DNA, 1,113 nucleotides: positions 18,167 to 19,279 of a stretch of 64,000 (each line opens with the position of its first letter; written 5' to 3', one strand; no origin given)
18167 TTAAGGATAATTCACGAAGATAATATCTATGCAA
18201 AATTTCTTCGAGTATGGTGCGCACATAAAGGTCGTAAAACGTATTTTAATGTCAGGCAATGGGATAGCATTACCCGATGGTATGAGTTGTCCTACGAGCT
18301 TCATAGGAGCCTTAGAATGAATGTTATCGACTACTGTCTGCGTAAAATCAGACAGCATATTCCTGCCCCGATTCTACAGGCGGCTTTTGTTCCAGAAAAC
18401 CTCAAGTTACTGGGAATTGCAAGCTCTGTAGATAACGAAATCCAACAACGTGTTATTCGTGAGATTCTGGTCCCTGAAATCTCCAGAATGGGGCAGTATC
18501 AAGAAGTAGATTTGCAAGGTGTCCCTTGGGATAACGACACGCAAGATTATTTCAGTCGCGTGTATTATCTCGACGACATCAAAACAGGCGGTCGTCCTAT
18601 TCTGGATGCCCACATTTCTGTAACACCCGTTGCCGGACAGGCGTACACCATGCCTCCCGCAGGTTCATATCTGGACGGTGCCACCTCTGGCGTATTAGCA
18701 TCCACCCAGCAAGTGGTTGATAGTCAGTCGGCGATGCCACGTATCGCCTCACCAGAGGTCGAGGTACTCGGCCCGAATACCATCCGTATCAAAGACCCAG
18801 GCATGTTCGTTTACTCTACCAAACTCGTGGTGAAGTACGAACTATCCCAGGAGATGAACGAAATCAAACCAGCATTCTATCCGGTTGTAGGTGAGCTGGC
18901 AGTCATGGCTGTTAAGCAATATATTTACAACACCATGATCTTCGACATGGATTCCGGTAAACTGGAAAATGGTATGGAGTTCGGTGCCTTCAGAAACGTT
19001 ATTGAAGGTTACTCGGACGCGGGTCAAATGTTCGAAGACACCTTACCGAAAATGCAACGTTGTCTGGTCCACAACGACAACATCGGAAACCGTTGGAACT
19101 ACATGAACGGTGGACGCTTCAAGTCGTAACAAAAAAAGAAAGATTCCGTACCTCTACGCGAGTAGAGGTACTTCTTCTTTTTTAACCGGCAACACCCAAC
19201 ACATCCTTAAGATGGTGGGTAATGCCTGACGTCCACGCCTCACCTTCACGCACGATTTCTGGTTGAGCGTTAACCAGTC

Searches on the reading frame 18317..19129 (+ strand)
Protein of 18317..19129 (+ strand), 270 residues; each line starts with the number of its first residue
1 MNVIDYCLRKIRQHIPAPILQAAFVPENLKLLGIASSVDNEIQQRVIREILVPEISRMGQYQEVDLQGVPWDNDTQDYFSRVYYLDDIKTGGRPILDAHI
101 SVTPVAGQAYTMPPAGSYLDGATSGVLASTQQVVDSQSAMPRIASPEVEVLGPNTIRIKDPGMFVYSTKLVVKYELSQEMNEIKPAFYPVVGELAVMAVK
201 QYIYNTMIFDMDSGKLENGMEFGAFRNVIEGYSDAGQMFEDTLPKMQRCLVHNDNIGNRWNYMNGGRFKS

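Call 52: search_protein_families(library=phrogs, proteins=[window:18317-19129:+], max_evalue=0.00001)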
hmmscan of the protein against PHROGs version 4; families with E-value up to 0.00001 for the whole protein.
window:18317-19129:+ (270 aa): 1 family
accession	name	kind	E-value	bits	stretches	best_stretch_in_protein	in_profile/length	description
phrog_3179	-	unknown function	1.1e-106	357.2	1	1-268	1-273/274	-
